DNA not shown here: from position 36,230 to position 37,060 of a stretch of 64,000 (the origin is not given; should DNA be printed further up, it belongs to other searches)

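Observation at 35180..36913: MurC fused to a C-terminal NUDIX-like hydrolase domain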

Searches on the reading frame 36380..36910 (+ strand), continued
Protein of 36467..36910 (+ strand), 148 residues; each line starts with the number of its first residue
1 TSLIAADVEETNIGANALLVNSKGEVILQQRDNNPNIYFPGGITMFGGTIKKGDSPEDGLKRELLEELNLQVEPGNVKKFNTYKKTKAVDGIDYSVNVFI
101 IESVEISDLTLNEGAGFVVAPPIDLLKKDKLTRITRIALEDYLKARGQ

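Call 24: find_encoding_contigs(protein=P0140, flank=6000, max_places=3)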
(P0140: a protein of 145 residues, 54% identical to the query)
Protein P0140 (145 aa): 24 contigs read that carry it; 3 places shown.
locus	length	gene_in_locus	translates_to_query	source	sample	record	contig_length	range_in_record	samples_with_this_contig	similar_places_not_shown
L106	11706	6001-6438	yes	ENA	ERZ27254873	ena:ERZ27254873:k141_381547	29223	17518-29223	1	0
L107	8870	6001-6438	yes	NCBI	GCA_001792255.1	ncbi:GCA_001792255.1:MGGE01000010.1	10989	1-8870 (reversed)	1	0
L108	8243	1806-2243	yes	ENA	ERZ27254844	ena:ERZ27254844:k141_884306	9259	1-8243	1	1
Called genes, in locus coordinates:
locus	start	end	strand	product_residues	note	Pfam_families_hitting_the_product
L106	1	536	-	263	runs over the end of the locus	PF01145:Band_7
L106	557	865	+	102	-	-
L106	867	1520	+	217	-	PF01966:HD (weak), PF13023:HD_3 (weak)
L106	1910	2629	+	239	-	PF01925:TauE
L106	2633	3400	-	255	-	PF02535:Zip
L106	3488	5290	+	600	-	PF08439:Peptidase_M3_N, PF01432:Peptidase_M3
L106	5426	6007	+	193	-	PF04191:PEMT, PF04140:ICMT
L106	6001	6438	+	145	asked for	PF00293:NUDIX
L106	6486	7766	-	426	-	PF01255:Prenyltransf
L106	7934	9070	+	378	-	PF00348:polyprenyl_synt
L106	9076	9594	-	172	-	PF00293:NUDIX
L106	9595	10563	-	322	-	PF22700:MVD-like_N, PF00288:GHMP_kinases_N (weak), PF18376:MDD_C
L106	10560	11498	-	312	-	PF00288:GHMP_kinases_N, PF08544:GHMP_kinases_C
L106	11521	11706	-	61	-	?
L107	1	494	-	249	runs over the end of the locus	PF01145:Band_7, PF13421:Band_7_1 (faint)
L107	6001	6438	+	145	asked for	PF00293:NUDIX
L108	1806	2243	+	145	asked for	PF00293:NUDIX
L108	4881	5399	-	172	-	PF00293:NUDIX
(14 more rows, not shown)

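Call 25: find_encoding_contigs(protein=P0147, flank=6000, max_places=2)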
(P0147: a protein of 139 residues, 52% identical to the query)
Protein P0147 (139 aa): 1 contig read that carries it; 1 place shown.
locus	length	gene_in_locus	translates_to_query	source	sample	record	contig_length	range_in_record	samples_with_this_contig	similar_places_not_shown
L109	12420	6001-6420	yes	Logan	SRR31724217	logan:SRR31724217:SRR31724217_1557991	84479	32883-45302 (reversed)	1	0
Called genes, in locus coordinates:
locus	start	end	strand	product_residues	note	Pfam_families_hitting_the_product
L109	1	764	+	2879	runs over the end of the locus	PF00072:Response_reg (weak)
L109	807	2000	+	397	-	-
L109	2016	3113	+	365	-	-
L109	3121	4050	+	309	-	PF06280:fn3_5 (weak)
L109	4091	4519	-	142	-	PF08327:AHSA1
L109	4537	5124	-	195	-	-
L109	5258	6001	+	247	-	PF13489:Methyltransf_23, PF01209:Ubie_methyltran (weak), PF05219:DREV (weak), PF06325:PrmA (weak), PF13847:Methyltransf_31, PF08241:Methyltransf_11, PF08242:Methyltransf_12, PF13649:Methyltransf_25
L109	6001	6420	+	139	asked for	PF00293:NUDIX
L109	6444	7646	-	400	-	-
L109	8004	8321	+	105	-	-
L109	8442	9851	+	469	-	PF03062:MBOAT, PF13813:MBOAT_2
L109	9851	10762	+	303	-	PF04311:DUF459, PF13472:Lipase_GDSL_2 (weak)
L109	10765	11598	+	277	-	-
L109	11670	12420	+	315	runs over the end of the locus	PF01370:Epimerase, PF04321:RmlD_sub_bind, PF16363:GDP_Man_Dehyd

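Call 26: find_encoding_contigs(protein=P0144, flank=6000, max_places=2)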
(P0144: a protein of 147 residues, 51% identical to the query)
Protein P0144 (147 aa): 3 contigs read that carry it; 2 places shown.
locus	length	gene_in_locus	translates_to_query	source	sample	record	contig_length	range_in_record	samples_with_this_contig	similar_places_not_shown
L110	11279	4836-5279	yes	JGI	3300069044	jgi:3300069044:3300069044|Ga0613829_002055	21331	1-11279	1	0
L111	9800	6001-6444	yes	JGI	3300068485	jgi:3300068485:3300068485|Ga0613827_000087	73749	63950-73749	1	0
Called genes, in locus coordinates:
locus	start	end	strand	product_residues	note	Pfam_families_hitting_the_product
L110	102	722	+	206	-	-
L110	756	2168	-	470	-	PF12651:RHH_3 (faint)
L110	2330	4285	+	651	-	-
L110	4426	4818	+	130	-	PF00293:NUDIX, PF14815:NUDIX_4 (weak)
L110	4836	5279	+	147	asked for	PF00293:NUDIX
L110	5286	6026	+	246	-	PF08713:DNA_alkylation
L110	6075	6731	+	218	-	-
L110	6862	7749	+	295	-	PF00903:Glyoxalase (weak), PF06983:3-dmu-9_3-mt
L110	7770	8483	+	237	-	-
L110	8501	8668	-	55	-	-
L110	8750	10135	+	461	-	-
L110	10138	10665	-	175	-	PF01209:Ubie_methyltran (weak), PF05175:MTS, PF13489:Methyltransf_23, PF00891:Methyltransf_2 (weak), PF13847:Methyltransf_31, PF08241:Methyltransf_11, PF08242:Methyltransf_12, PF13649:Methyltransf_25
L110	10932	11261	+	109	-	-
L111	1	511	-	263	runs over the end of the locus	PF03372:Exo_endo_phos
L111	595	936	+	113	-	-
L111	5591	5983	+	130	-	PF00293:NUDIX, PF14815:NUDIX_4 (weak)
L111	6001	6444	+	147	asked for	PF00293:NUDIX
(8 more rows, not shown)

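Call 28: search_solved_structures(query=window:36485-36910:+, max_evalue=0.01, show_alignments=2)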
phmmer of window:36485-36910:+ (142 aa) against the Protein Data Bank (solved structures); distinct sequences matched with E-value up to 0.01: 8.
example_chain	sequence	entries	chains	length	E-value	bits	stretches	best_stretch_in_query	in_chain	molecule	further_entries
3ees_A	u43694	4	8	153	3.7e-05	27.1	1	14-76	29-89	Probable pyrophosphohydrolase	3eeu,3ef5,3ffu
1q27_A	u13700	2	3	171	0.00013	25.4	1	9-68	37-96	Putative Nudix hydrolase DR0079 | Putative Nudix hydrolase DR_0079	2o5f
3grn_A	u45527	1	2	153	0.00031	24.1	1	7-86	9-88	MutT related protein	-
1sjy_A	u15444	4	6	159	0.00074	22.9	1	9-75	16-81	MutT/nudix family protein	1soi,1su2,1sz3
2pqv_A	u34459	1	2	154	0.0013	22.2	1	37-128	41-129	MutT/nudix family protein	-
5mze_A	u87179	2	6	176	0.0025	21.2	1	35-67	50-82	7,8-dihydro-8-oxoguanine triphosphatase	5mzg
6ehh_A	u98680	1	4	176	0.0025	21.2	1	35-67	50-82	7,8-dihydro-8-oxoguanine triphosphatase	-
3hhj_A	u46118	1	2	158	0.0093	19.4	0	13-71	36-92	Mutator mutT protein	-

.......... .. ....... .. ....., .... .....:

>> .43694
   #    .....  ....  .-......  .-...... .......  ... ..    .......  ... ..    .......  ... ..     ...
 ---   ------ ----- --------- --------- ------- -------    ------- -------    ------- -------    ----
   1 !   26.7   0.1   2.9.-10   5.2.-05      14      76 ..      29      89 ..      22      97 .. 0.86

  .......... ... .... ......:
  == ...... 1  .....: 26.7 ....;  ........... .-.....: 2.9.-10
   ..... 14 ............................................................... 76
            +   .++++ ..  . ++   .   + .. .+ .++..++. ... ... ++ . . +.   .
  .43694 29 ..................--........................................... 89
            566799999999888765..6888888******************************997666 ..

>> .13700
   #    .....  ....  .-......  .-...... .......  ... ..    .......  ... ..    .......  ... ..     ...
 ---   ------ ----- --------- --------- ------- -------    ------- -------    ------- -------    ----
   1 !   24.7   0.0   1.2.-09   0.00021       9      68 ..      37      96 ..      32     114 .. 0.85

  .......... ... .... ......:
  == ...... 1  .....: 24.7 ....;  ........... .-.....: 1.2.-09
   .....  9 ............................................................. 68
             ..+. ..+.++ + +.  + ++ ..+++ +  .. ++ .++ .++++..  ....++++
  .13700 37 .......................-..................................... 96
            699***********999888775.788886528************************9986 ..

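Call 41: search_protein_families(library=ncbifam, proteins=[P0153, P0157, P0162, P0183], max_evalue=0.001)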
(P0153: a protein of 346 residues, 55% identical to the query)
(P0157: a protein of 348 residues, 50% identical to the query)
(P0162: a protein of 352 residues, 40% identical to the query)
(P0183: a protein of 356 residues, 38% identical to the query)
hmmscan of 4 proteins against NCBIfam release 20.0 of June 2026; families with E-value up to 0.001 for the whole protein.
P0153 (346 aa): 19 families
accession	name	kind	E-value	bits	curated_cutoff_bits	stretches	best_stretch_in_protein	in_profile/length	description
TIGR02247.1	HAD-1A3-hyp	subfamily_domain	4.1e-17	62.6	125.4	1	2-196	2-206/211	epoxide hydrolase N-terminal domain-like phosphatase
TIGR01509.1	HAD-SF-IA-v3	subfamily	2.6e-13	50.4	29.4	1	123-183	94-152/154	HAD-IA family hydrolase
TIGR02252.1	DREG-2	subfamily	5.5e-13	49.1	155.2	1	83-183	101-202/203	HAD hydrolase, REG-2-like, family IA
NF009804.0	PRK13288.1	equivalog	6.7e-13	48.6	218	1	1-181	2-177/215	pyrophosphatase PpaX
TIGR02253.1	CTE7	subfamily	1.5e-12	47.8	169.75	1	86-192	90-201/221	TIGR02253 family HAD-type hydrolase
NF006991.0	PRK09456.1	equivalog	3.4e-12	46.5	295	1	89-190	86-189/199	glucose-1-phosphatase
TIGR02254.1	YjjG_YfnB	equivalog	3.1e-11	43.2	159.9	1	39-188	49-199/223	YjjG family noncanonical pyrimidine nucleotidase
TIGR02009.1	PGMB-YQAB-SF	subfamily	6.3e-07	29.8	153.35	1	56-183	62-184/186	beta-phosphoglucomutase family hydrolase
NF006976.0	PRK09449.1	equivalog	6.3e-07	29.1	183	1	93-198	101-208/225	pyrimidine 5'-nucleotidase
TIGR01990.1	bPGM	equivalog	1.3e-06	28.6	189.4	1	91-182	93-183/187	beta-phosphoglucomutase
TIGR01549.1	HAD-SF-IA-v1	subfamily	1.5e-06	28.7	23.3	1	100-179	73-149/149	HAD-IA family hydrolase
TIGR01454.1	AHBA_synth_RP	hypoth_equivalog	4.5e-05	23.2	246.65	1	93-184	81-173/205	AHBA synthesis associated protein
TIGR01993.1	Pyr-5-nucltdase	equivalog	7.1e-05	22.7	142.9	1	94-182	91-180/183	pyrimidine 5'-nucleotidase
NF011564.0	PRK14988.1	equivalog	9.2e-05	22.2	189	1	77-194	83-204/225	GMP/IMP nucleotidase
NF006530.0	PRK08999.1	equivalog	0.00013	21.1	245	1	215-274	9-66/315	Nudix family hydrolase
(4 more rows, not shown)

P0157 (348 aa): 33 families (the best 25 are shown)
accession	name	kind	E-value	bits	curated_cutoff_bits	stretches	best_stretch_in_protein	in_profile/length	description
TIGR02247.1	HAD-1A3-hyp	subfamily_domain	1.3e-24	87.1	125.4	1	8-200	4-207/211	epoxide hydrolase N-terminal domain-like phosphatase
TIGR02253.1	CTE7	subfamily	1.9e-16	60.5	169.75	1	75-190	76-196/221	TIGR02253 family HAD-type hydrolase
TIGR02252.1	DREG-2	subfamily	1.4e-15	57.6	155.2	1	68-186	81-202/203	HAD hydrolase, REG-2-like, family IA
TIGR01509.1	HAD-SF-IA-v3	subfamily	2.3e-15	57.1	29.4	1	123-187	91-153/154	HAD-IA family hydrolase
TIGR02254.1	YjjG_YfnB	equivalog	4.9e-15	55.6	159.9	1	41-193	47-200/223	YjjG family noncanonical pyrimidine nucleotidase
NF006991.0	PRK09456.1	equivalog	6e-13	48.9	295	1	90-190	84-186/199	glucose-1-phosphatase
NF009804.0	PRK13288.1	equivalog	5.1e-12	45.7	218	1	87-184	76-177/215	pyrophosphatase PpaX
TIGR02009.1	PGMB-YQAB-SF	subfamily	1.7e-10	41.4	153.35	1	65-187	67-185/186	beta-phosphoglucomutase family hydrolase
TIGR01990.1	bPGM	equivalog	1.5e-09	38.1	189.4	1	66-186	67-184/187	beta-phosphoglucomutase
NF053830.1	RUBPPhHalo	equivalog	7.7e-09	35.5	330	1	89-194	102-209/234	ribulose-1,5-bisphosphate 5-phosphatase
TIGR01449.2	PGP_bact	equivalog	2.1e-08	34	180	1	99-188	94-184/213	phosphoglycolate phosphatase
NF009695.0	PRK13222.1-2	equivalog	4.5e-08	32.9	225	1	81-187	85-192/226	phosphoglycolate phosphatase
TIGR01662.1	HAD-SF-IIIA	subfamily_domain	8.4e-08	32.4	44.6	1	89-188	24-138/141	HAD-IIIA family hydrolase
NF009694.0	PRK13222.1-1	equivalog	1.7e-07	30.8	415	1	92-186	113-208/252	phosphoglycolate phosphatase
TIGR01549.1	HAD-SF-IA-v1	subfamily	2e-07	31.5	23.3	1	104-179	73-146/149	HAD-IA family hydrolase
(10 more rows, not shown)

P0162 (352 aa): 23 families
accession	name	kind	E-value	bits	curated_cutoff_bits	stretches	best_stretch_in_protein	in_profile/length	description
TIGR02247.1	HAD-1A3-hyp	subfamily_domain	7.9e-21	74.7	125.4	1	4-199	2-208/211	epoxide hydrolase N-terminal domain-like phosphatase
TIGR01509.1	HAD-SF-IA-v3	subfamily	1.7e-15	57.5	29.4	1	122-185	92-153/154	HAD-IA family hydrolase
NF006991.0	PRK09456.1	equivalog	4.6e-14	52.6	295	1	98-192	94-190/199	glucose-1-phosphatase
TIGR02252.1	DREG-2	subfamily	7.1e-14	52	155.2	1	55-184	63-202/203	HAD hydrolase, REG-2-like, family IA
TIGR02253.1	CTE7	subfamily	3e-12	46.8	169.75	1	86-192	91-199/221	TIGR02253 family HAD-type hydrolase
TIGR02254.1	YjjG_YfnB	equivalog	5.3e-09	35.9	159.9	1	96-193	104-203/223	YjjG family noncanonical pyrimidine nucleotidase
TIGR01428.1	HAD_type_II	equivalog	6.2e-09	36.1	125.4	1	84-184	87-188/197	haloacid dehalogenase type II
NF009695.0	PRK13222.1-2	equivalog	2.4e-08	33.7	225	1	81-187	87-194/226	phosphoglycolate phosphatase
NF009804.0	PRK13288.1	equivalog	3.8e-08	33.1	218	1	89-175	83-170/215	pyrophosphatase PpaX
TIGR01449.2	PGP_bact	equivalog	4.5e-08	32.9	180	1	89-188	86-186/213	phosphoglycolate phosphatase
TIGR01993.1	Pyr-5-nucltdase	equivalog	9.7e-08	32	142.9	1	87-185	83-182/183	pyrimidine 5'-nucleotidase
NF053830.1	RUBPPhHalo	equivalog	3.3e-07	30.2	330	1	85-193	100-210/234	ribulose-1,5-bisphosphate 5-phosphatase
TIGR01662.1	HAD-SF-IIIA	subfamily_domain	8.9e-07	29.1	44.6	1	94-187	31-139/141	HAD-IIIA family hydrolase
NF006976.0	PRK09449.1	equivalog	1.4e-06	28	183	1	90-189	97-198/225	pyrimidine 5'-nucleotidase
NF009697.0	PRK13222.1-4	equivalog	2.4e-06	27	327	1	90-187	96-194/232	phosphoglycolate phosphatase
TIGR00586.1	mutt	equivalog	0.0009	19.3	97.9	0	224-280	13-67/129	8-oxo-dGTP diphosphatase MutT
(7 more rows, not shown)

P0183 (356 aa): 10 families
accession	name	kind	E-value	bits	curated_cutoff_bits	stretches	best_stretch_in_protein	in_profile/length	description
NF007834.0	PRK10546.1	equivalog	1.9e-06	27.7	156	1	12-90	10-87/135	pyrimidine (deoxy)nucleoside triphosphate diphosphatase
TIGR02705.1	nudix_YtkD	equivalog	6.8e-06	25.7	154.4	1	40-119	51-127/156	RNA deprotection pyrophosphohydrolase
NF011922.0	PRK15393.1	equivalog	9.4e-06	25.4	152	1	6-94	38-124/182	NUDIX hydrolase YfcD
NF001938.0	PRK00714.1-5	equivalog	3.9e-05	23.1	116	1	8-81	16-90/172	RNA pyrophosphohydrolase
NF006530.0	PRK08999.1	equivalog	5.6e-05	22.3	245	1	11-92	12-92/315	Nudix family hydrolase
NF006961.0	PRK09438.1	equivalog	0.00017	21.1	103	0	14-68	17-66/151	dihydroneopterin triphosphate diphosphatase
NF001299.0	PRK00241.1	equivalog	0.00037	20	158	1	10-71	139-196/263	NAD(+) diphosphatase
NF001937.0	PRK00714.1-4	equivalog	0.00048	19.8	139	1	7-77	10-74/161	RNA pyrophosphohydrolase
NF001935.0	PRK00714.1-2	equivalog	0.00065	19.2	259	0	40-82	37-79/183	RNA pyrophosphohydrolase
NF041652.1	Nud_hyd_Dein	equivalog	0.00077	19.7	200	0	7-71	15-80/152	Nudix hydrolase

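Call 43: predict_structure(alignment_id=A3)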
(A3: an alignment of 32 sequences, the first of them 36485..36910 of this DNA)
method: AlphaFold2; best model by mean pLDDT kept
length: 142 residues; sequences in the alignment: 32
mean_pLDDT: 92.6   pTM: 0.85
mean pLDDT of the five models: 92.6, 92.6, 91.8, 91.4, 91.4
residues with pLDDT >= 90: 113; 70-90: 24; 50-70: 3; < 50: 2
segments of 3 or more residues with pLDDT < 50: none
pLDDT, mean of each block of 10 residues (from residue 1): 75 98 94 90 92 96 92 94 86 97 95 98 96 97 76
secondary structure, 60 per line:
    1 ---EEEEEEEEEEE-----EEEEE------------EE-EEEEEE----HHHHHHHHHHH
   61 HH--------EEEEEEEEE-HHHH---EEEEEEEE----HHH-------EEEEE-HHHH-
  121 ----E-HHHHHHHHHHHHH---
elements in order: E4-14 E20-24 E40-45 H50-62 E71-79 H81-84 E88-95 E110-114 H116-119 H127-139

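Call 45: search_protein_families(library=pfam, proteins=[L093:169-678:+, L093:1606-2811:-, L093:2808-3521:-, L093:3529-4674:-, L100:202-666:+, L100:1134-1628:+, L100:1781-2284:+, L100:2351-3697:+, L091:20-457:+, L091:505-1038:+], max_evalue=0.001)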
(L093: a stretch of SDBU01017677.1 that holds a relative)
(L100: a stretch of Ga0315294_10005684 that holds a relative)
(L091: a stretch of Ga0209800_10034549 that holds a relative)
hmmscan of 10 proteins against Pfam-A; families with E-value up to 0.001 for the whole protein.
L093:169-678:+ (169 aa): 1 family
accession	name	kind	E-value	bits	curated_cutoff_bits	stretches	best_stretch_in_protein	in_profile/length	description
PF20603.3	Bact_hydrolase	-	1.2e-64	217.5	27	1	10-168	3-160/160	Bacterial hydrolase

L093:1606-2811:- (401 aa): 2 families
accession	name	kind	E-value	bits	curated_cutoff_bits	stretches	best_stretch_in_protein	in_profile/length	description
PF12704.14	MacB_PCD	-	1.7e-33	117.1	27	1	21-239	1-205/207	MacB-like periplasmic core domain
PF02687.27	FtsX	-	8.3e-21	74.7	25.5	1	282-390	3-116/120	FtsX-like permease C-terminal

L093:2808-3521:- (237 aa): 4 families
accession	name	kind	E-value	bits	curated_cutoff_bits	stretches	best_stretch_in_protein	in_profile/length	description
PF00005.33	ABC_tran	-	5.1e-34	118.2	25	1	29-177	1-136/137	ABC transporter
PF13304.12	AAA_21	-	1.4e-06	29.1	27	0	156-208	243-299/304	AAA domain, putative AbiEii toxin, Type IV TA system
PF13555.12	AAA_29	-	3.1e-05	24.1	27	1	30-67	13-50/61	P-loop containing region of AAA domain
PF02463.25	SMC_N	-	4.1e-05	23.6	40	1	39-222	24-212/220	RecF/RecN/SMC N terminal domain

L093:3529-4674:- (381 aa): 2 families
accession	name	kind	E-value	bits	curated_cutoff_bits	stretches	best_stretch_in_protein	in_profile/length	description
PF16576.10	HlyD_D23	-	3.3e-12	46.6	30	1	61-299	18-214/214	Barrel-sandwich domain of CusB or HlyD membrane-fusion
PF13437.12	HlyD_3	-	8.1e-10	39.8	22.2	1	187-296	1-106/106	HlyD family secretion protein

L100:202-666:+ (154 aa): 7 families
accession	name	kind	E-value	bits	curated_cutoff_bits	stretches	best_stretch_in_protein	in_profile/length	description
PF00583.31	Acetyltransf_1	-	3.9e-21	75.9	20.7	1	51-143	24-116/116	Acetyltransferase (GNAT) family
PF13508.13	Acetyltransf_7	-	1e-14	55.1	27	1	56-144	2-83/84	Acetyltransferase (GNAT) domain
PF13673.13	Acetyltransf_10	-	6.8e-12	45.9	23.6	1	48-150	22-114/128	Acetyltransferase (GNAT) domain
PF13302.13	Acetyltransf_3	-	1.7e-06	29.2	25.4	1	58-143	57-137/138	Acetyltransferase (GNAT) domain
PF14542.12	Acetyltransf_CG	-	1.4e-05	25.6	30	1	86-120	24-58/80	GCN5-related N-acetyl-transferase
PF13420.13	Acetyltransf_4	-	2.6e-05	24.7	24.3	1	49-145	42-136/155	Acetyltransferase (GNAT) domain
PF08445.16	FR47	-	0.00013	22.3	22.1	1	84-146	19-80/86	FR47-like protein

L100:1134-1628:+ (164 aa): 2 families
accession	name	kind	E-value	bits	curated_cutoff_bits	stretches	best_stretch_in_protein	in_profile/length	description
PF12682.12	Flavodoxin_4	-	2.5e-10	40.5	24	1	61-158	62-154/155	Flavodoxin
PF12724.12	Flavodoxin_5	-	9.7e-06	26.4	27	0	71-118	42-92/145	Flavodoxin domain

L100:1781-2284:+ (167 aa): 1 family
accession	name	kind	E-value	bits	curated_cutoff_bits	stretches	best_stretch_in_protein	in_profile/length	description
PF01725.21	Ham1p_like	-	4.3e-16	59.8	22.5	1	49-164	1-124/186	Ham1 family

L100:2351-3697:+ (448 aa): 1 family
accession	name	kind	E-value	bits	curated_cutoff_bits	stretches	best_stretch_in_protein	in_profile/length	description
PF01725.21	Ham1p_like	-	0.00012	22.5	22.5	1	2-38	153-185/186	Ham1 family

L091:20-457:+ (145 aa): 1 family
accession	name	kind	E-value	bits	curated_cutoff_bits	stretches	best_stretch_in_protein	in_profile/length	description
PF01451.26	LMWPc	-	1.6e-07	32.1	23.2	1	3-93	1-93/144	Low molecular weight phosphotyrosine protein phosphatase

L091:505-1038:+ (177 aa): 0 families
